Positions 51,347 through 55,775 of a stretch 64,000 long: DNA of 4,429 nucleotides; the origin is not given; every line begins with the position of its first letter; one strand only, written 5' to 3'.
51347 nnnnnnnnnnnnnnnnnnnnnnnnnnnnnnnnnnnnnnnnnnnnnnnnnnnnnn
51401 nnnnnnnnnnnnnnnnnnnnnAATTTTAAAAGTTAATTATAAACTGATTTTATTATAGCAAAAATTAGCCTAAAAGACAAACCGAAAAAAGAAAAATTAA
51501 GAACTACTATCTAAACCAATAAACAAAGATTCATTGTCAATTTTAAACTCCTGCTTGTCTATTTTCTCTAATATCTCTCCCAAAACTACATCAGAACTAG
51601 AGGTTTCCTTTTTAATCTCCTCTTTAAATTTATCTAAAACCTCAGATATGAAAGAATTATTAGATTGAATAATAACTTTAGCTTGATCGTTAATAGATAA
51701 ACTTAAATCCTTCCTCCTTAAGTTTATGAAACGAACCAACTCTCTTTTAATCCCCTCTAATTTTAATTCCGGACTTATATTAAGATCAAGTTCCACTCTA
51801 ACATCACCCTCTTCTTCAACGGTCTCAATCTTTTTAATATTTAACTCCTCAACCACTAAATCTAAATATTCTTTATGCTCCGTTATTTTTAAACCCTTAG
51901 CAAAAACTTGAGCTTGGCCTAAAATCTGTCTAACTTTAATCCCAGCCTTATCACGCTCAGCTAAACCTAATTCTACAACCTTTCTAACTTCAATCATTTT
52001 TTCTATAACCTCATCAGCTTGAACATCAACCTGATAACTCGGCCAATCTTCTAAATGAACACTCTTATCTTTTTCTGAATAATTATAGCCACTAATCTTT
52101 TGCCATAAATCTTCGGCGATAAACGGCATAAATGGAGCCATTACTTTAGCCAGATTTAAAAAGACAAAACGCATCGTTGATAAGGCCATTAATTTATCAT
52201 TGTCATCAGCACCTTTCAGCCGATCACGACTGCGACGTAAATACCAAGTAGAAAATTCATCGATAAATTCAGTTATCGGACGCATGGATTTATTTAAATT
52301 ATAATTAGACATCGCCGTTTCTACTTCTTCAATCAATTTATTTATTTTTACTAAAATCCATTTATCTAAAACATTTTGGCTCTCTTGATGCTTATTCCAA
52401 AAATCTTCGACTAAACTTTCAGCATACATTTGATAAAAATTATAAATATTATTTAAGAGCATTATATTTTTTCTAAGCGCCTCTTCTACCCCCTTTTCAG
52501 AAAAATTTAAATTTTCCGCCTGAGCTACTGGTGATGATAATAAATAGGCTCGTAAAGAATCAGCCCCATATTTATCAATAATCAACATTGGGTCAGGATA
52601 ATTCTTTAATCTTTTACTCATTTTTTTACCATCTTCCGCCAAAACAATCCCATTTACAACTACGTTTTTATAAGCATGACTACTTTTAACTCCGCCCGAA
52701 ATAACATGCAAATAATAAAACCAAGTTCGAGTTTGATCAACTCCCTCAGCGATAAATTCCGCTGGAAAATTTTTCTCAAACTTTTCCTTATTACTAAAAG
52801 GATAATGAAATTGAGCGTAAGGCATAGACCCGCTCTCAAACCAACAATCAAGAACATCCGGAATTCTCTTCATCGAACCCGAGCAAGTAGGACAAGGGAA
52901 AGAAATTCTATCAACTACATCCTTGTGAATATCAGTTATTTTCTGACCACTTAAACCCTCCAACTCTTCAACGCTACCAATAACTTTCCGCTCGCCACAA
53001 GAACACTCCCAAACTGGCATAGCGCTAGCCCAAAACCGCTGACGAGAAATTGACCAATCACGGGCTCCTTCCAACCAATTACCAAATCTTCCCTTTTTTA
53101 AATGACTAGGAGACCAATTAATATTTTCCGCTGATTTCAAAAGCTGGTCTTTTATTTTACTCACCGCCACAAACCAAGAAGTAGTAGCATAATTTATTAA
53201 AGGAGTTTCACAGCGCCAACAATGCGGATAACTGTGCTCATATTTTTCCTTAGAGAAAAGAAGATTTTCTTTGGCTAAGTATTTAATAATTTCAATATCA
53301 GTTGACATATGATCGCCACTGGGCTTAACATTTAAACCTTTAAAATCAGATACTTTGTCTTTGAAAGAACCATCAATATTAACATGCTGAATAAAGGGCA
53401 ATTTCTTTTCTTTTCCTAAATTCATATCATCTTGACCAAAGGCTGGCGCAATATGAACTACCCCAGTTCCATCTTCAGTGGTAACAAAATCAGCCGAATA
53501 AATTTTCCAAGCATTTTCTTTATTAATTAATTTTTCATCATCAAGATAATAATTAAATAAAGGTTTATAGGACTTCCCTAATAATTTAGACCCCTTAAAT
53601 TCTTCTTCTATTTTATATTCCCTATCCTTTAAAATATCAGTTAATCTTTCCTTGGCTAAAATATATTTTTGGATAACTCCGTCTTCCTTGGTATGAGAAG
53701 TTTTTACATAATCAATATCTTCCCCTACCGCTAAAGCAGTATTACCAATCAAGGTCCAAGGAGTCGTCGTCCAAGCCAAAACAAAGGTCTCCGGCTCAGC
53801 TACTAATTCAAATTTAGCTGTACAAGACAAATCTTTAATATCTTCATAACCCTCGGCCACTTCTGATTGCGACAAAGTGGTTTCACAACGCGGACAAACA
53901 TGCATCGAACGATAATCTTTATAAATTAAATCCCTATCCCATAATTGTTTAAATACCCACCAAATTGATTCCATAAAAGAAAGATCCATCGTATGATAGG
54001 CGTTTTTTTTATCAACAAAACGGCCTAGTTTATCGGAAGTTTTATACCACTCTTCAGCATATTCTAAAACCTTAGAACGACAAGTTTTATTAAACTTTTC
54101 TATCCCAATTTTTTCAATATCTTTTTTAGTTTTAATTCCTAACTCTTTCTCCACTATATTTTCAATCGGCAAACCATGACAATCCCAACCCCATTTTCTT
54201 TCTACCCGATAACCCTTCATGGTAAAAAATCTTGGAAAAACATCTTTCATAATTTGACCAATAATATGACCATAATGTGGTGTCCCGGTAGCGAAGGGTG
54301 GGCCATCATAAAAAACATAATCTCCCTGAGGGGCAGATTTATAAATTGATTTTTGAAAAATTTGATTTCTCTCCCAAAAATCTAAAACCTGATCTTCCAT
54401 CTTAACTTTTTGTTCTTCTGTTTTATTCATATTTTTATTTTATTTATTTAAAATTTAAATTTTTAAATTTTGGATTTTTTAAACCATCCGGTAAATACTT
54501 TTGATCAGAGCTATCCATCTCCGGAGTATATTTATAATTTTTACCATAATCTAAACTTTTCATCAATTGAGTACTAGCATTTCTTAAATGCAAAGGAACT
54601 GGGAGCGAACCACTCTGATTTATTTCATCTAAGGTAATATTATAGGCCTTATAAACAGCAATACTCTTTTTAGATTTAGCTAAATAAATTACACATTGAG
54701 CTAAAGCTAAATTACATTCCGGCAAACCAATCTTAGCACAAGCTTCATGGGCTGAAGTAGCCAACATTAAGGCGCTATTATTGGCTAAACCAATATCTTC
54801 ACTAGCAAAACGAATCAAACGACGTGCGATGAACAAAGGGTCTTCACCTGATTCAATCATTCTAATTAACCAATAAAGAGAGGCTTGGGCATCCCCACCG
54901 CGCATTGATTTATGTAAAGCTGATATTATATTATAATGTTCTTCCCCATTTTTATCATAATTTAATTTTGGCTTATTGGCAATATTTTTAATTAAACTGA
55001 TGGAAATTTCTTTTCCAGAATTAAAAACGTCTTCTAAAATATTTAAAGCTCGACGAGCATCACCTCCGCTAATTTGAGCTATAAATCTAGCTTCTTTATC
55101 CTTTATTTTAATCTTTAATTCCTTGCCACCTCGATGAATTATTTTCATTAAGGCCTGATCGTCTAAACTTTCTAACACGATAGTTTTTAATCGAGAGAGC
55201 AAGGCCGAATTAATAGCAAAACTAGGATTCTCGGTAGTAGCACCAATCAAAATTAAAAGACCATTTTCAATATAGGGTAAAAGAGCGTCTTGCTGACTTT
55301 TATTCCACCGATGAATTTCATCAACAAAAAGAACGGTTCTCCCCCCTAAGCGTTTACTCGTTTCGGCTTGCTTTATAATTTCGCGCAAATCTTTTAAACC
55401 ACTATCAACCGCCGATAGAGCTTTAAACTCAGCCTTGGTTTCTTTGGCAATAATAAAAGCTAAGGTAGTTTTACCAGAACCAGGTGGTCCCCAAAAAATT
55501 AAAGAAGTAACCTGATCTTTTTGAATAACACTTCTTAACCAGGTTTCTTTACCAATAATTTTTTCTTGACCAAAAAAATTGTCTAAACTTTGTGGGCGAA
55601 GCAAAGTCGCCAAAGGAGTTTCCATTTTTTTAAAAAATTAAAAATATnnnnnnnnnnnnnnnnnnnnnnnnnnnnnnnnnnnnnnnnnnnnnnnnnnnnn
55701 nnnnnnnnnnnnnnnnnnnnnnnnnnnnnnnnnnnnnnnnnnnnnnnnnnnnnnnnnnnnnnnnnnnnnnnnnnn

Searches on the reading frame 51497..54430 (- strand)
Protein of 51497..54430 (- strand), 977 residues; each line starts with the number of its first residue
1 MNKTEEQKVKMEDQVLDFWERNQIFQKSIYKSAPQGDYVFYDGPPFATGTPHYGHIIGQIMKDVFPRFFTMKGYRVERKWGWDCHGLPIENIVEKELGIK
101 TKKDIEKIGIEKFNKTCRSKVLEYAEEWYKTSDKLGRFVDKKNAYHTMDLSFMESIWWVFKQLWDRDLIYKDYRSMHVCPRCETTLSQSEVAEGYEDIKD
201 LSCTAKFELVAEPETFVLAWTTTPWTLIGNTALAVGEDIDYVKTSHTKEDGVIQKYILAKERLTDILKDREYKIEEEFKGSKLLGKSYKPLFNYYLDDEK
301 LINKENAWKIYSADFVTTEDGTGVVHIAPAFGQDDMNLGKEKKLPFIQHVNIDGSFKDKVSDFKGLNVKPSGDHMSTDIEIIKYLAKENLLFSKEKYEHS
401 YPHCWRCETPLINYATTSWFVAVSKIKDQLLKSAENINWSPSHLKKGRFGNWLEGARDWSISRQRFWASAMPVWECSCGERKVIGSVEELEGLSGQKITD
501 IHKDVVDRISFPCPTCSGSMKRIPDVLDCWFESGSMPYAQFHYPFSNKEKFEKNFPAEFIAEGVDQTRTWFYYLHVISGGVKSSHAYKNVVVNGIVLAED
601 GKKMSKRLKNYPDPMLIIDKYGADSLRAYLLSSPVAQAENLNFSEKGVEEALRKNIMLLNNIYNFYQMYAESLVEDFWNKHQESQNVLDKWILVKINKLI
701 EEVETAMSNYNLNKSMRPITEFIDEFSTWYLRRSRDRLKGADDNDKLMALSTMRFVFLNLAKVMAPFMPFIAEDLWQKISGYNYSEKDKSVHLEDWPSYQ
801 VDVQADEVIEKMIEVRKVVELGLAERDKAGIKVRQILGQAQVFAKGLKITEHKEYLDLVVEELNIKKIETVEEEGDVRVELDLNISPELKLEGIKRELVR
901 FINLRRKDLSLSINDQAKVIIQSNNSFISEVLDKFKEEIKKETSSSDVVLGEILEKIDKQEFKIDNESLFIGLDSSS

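Call 35: search_protein_families(library=pfam, proteins=[window:51497-54430:-])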
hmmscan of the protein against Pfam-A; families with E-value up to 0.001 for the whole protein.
window:51497-54430:- (977 aa): 6 families
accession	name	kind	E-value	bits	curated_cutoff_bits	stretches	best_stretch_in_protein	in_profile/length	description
PF00133.28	tRNA-synt_1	-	2e-132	442.3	22.7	1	14-641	1-413/414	tRNA synthetases class I (I, L, M and V)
PF08264.19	Anticodon_1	-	9.7e-34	116.8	25.1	1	689-832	1-139/148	Anticodon-binding domain of tRNA ligase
PF09334.17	tRNA-synt_1g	-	2.4e-16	60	20.1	2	45-191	8-135/391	tRNA synthetases class I (M)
PF19302.4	DUF5915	-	3.3e-14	53.3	27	1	851-973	70-192/195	Domain of unknown function (DUF5915)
PF13603.12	tRNA-synt_1_2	-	3.2e-05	24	25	1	205-353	12-143/185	Leucyl-tRNA synthetase, editing domain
PF01406.26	tRNA-synt_1e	-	0.00046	20.1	27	0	592-651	243-299/301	tRNA synthetases class I (C) catalytic domain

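Call 43: find_encoding_contigs(protein=window:51497-54430:-, flank=10000, max_places=10)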
Protein window:51497-54430:- (977 aa): no gene with exactly this product is on record in the collection.

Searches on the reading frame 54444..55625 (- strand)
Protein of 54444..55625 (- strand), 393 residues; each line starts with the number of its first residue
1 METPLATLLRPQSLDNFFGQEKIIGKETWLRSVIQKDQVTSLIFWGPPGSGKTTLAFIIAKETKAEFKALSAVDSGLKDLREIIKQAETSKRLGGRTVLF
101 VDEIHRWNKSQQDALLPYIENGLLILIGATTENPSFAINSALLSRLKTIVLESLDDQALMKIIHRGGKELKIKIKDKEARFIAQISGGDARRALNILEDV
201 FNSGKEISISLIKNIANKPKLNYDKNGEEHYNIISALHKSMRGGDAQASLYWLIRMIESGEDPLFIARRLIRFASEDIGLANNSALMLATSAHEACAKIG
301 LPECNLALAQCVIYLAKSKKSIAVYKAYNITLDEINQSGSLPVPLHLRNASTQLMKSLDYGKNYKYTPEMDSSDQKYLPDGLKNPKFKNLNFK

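Call 35: search_protein_families(library=pfam, proteins=[window:54444-55625:-])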
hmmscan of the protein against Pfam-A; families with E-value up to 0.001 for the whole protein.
window:54444-55625:- (393 aa): 11 families
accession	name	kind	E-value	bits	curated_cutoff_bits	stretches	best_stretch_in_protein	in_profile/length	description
PF12002.13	MgsA_C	-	2.6e-54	184.1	27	1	243-387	1-147/167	MgsA AAA+ ATPase C terminal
PF16193.11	AAA_assoc_2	-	5.6e-23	81.4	34.3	1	169-242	2-81/81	AAA C-terminal domain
PF00004.35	AAA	-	1.6e-17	64.6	21.2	1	42-150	1-127/131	ATPase family associated with various cellular activities (AAA)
PF05496.18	RuvB_N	-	6.1e-17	62.3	27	1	9-133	1-123/159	Holliday junction DNA helicase RuvB P-loop domain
PF04851.21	ResIII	-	2.5e-06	27.9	22.5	0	31-67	13-51/164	Type III restriction enzyme, res subunit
PF13173.12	AAA_14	-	1.4e-05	25.5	27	1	42-150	5-119/129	AAA domain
PF07728.20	AAA_5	-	1.7e-05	25.3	22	1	42-126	2-97/139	AAA domain (dynein-related subfamily)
PF20720.3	nSTAND3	-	9.2e-05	22.6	27.2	1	41-88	19-65/155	Novel STAND NTPase 3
PF00158.32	Sigma54_activat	-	0.00033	20.8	20.2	0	97-134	95-132/168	Sigma-54 interaction domain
PF01078.27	Mg_chelatase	-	0.00066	19.6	20.3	0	41-59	24-42/207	Magnesium chelatase, subunit ChlI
PF14532.12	Sigma54_activ_2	-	0.00067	20.4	25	0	42-121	24-95/138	Sigma-54 interaction domain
